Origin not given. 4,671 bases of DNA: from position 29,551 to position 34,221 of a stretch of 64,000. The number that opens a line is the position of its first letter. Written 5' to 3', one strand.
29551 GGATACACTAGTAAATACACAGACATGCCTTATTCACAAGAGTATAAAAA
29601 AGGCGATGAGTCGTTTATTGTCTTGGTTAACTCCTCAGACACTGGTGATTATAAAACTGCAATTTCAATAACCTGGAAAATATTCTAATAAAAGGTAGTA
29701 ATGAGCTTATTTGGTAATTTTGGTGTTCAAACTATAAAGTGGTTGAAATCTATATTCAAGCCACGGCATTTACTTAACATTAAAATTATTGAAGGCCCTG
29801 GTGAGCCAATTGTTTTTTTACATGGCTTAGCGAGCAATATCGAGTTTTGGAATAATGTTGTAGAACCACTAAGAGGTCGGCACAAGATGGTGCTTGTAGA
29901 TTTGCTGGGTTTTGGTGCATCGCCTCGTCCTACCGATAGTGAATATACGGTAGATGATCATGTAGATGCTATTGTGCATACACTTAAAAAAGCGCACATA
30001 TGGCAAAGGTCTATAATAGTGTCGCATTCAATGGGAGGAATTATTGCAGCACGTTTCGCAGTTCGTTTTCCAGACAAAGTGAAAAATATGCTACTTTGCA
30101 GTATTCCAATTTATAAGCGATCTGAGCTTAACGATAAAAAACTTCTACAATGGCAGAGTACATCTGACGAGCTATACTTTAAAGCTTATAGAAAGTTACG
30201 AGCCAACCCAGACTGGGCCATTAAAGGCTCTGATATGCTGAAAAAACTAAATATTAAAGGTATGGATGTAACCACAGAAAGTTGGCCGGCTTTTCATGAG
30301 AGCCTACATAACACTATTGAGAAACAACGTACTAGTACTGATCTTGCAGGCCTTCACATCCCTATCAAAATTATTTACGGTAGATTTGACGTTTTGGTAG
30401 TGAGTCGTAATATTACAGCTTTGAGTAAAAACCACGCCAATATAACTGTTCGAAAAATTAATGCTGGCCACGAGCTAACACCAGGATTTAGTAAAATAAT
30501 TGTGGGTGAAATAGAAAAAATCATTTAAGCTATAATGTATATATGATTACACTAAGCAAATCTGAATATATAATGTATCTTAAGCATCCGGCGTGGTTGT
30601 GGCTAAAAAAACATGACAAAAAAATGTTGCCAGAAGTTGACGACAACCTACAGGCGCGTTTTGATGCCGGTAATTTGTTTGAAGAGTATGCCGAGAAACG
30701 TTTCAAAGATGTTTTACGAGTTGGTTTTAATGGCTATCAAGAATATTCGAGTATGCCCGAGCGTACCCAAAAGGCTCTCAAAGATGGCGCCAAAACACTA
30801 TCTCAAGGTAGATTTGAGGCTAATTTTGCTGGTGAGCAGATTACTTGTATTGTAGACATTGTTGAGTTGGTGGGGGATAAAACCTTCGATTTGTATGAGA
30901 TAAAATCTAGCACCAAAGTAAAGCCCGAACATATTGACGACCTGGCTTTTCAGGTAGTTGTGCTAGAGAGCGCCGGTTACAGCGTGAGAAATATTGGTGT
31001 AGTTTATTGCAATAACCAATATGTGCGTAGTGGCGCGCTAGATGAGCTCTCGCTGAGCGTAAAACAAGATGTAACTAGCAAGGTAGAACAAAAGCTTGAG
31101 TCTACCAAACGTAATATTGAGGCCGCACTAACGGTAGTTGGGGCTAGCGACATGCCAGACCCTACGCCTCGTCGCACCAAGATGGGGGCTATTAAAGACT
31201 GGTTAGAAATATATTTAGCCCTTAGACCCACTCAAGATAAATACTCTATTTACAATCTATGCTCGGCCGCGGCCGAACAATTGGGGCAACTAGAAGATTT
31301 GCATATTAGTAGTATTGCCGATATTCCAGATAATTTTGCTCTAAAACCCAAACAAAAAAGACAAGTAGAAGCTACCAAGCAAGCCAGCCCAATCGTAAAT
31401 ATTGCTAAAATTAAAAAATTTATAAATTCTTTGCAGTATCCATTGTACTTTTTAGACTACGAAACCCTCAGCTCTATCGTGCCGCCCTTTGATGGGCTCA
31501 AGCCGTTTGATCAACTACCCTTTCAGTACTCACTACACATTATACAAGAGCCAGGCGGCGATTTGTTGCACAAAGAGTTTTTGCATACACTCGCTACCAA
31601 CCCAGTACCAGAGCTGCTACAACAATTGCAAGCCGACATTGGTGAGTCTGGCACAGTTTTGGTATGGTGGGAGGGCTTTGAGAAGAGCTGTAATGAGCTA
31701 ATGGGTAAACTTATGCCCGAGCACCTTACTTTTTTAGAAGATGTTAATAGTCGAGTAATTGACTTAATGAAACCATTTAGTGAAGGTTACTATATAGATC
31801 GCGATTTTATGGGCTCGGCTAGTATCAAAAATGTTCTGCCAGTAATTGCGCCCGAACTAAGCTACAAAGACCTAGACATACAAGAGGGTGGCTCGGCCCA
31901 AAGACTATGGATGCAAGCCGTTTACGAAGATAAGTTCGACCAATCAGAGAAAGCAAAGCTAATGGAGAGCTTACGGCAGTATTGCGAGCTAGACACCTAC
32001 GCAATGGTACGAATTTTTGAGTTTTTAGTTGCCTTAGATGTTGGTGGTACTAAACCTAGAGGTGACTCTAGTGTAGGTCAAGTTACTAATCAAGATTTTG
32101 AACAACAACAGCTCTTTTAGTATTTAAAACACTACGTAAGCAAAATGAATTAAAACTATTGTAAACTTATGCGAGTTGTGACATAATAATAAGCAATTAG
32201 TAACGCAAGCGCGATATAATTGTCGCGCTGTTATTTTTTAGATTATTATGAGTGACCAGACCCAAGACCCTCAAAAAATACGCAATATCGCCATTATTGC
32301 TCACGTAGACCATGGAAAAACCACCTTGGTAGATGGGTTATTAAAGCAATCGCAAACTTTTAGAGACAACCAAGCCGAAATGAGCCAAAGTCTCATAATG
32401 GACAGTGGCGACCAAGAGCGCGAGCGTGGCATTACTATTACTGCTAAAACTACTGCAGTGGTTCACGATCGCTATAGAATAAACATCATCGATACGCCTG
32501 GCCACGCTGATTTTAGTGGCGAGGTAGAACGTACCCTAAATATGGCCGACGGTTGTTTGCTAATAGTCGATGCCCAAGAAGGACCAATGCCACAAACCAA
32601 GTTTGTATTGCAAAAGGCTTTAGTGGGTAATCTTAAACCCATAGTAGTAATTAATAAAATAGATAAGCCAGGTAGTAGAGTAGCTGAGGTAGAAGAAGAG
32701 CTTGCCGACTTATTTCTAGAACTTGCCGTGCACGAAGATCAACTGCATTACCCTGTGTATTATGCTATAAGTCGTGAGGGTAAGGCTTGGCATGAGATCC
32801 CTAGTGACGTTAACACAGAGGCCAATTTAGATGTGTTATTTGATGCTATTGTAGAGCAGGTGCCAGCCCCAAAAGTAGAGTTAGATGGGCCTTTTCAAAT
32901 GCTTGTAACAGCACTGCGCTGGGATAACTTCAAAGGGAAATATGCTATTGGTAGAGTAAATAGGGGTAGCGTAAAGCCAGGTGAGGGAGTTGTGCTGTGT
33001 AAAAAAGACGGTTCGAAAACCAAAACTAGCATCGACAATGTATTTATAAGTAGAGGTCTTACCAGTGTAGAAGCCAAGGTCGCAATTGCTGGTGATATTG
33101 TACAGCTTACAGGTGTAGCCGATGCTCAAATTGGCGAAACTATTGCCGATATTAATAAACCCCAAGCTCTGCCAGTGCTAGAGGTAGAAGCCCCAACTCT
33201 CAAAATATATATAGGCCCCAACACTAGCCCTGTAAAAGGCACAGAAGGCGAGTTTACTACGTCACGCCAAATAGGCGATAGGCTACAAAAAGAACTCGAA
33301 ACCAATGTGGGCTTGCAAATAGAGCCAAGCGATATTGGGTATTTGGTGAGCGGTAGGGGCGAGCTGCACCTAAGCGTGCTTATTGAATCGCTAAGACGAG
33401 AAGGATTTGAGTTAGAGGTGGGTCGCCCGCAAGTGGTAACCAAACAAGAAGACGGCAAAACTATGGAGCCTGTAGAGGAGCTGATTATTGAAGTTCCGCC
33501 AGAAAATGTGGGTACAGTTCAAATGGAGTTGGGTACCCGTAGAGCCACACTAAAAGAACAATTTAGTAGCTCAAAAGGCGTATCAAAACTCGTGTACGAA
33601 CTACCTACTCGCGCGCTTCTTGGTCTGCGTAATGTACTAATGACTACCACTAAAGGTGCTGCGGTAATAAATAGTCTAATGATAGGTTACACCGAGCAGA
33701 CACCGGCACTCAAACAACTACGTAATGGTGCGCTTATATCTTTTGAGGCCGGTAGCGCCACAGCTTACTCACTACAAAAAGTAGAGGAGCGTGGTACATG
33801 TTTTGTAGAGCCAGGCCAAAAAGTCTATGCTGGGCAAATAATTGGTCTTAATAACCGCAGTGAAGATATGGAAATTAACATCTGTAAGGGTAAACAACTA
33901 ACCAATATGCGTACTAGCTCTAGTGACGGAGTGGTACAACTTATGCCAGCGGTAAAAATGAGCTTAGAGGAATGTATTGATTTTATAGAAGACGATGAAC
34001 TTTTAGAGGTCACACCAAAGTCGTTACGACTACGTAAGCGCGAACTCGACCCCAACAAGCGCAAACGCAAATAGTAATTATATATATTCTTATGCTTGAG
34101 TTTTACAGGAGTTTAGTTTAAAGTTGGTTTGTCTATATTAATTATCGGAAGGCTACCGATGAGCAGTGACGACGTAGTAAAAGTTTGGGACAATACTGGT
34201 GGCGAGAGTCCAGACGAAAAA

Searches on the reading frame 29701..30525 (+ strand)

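Call 13: search_protein_families(library=pfam, proteins=[window:29701-30525:+], max_evalue=0.001)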
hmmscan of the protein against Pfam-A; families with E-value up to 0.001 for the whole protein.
window:29701-30525:+ (275 aa): 5 families
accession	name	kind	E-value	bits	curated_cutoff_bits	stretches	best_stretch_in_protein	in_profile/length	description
PF00561.26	Abhydrolase_1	-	6.5e-24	85.4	25.8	1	36-158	2-127/245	alpha/beta hydrolase fold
PF12146.15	Hydrolase_4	-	5.6e-15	55.7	27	1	37-244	7-216/239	Serine aminopeptidase, S33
PF12697.13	Abhydrolase_6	-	1.1e-13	52.8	26.3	1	37-231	1-177/217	Alpha/beta hydrolase family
PF07819.20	PGAP1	-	1.8e-07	31.6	24.3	1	84-167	72-159/233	PGAP1-like alpha/beta domain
PF12695.13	Abhydrolase_5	-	0.00026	21.3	27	1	96-158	51-113/164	Alpha/beta hydrolase family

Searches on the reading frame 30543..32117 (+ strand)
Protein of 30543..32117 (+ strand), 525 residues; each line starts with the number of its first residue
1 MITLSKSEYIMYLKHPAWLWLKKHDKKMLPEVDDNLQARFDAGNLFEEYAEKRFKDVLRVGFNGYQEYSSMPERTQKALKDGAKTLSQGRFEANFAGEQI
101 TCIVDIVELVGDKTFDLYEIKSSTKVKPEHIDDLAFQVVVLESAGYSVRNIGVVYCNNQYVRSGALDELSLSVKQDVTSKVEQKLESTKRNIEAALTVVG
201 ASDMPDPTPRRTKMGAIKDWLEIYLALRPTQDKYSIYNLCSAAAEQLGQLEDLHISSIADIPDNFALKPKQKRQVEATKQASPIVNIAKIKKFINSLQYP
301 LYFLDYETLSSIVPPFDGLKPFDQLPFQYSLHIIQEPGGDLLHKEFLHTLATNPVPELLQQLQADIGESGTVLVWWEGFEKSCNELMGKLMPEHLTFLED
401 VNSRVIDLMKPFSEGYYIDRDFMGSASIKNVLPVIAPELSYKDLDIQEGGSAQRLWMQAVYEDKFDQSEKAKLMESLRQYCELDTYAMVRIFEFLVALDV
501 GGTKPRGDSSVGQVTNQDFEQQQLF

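Call 14: search_protein_families(library=pfam, proteins=[window:30543-32117:+], max_evalue=0.001)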
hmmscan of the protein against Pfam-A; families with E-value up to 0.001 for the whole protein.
window:30543-32117:+ (525 aa): 1 family
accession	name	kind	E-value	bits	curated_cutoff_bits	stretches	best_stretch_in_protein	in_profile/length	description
PF11074.14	DUF2779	-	3.8e-37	127.8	23.3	1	302-427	1-126/126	Domain of unknown function(DUF2779)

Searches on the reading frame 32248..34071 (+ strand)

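Call 16: search_protein_families(library=pfam, proteins=[window:32248-34071:+], max_evalue=0.001)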
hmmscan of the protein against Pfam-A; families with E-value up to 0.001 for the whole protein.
window:32248-34071:+ (608 aa): 6 families
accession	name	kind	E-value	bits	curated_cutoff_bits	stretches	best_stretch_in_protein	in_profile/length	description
PF00009.33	GTP_EFTU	-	1.1e-55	188.5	26.5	1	10-206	2-187/188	Elongation factor Tu GTP binding domain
PF21018.2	BipA_C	-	2.8e-45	153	23.8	1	493-601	1-109/110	TypA/BipA C-terminal domain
PF00679.30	EFG_C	-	5.3e-14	52.5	27.9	1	405-486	2-83/89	Elongation factor G C-terminus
PF03144.31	GTP_EFTU_D2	-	1e-09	39.1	30.3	1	230-300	1-73/73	Elongation factor Tu domain 2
PF22042.2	EF-G_D2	-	4.1e-08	33.7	27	1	215-300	1-82/84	Elongation factor G domain 2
PF01926.29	MMR_HSR1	-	1.1e-05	25.9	21.9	1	57-137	27-113/113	50S ribosome-binding GTPase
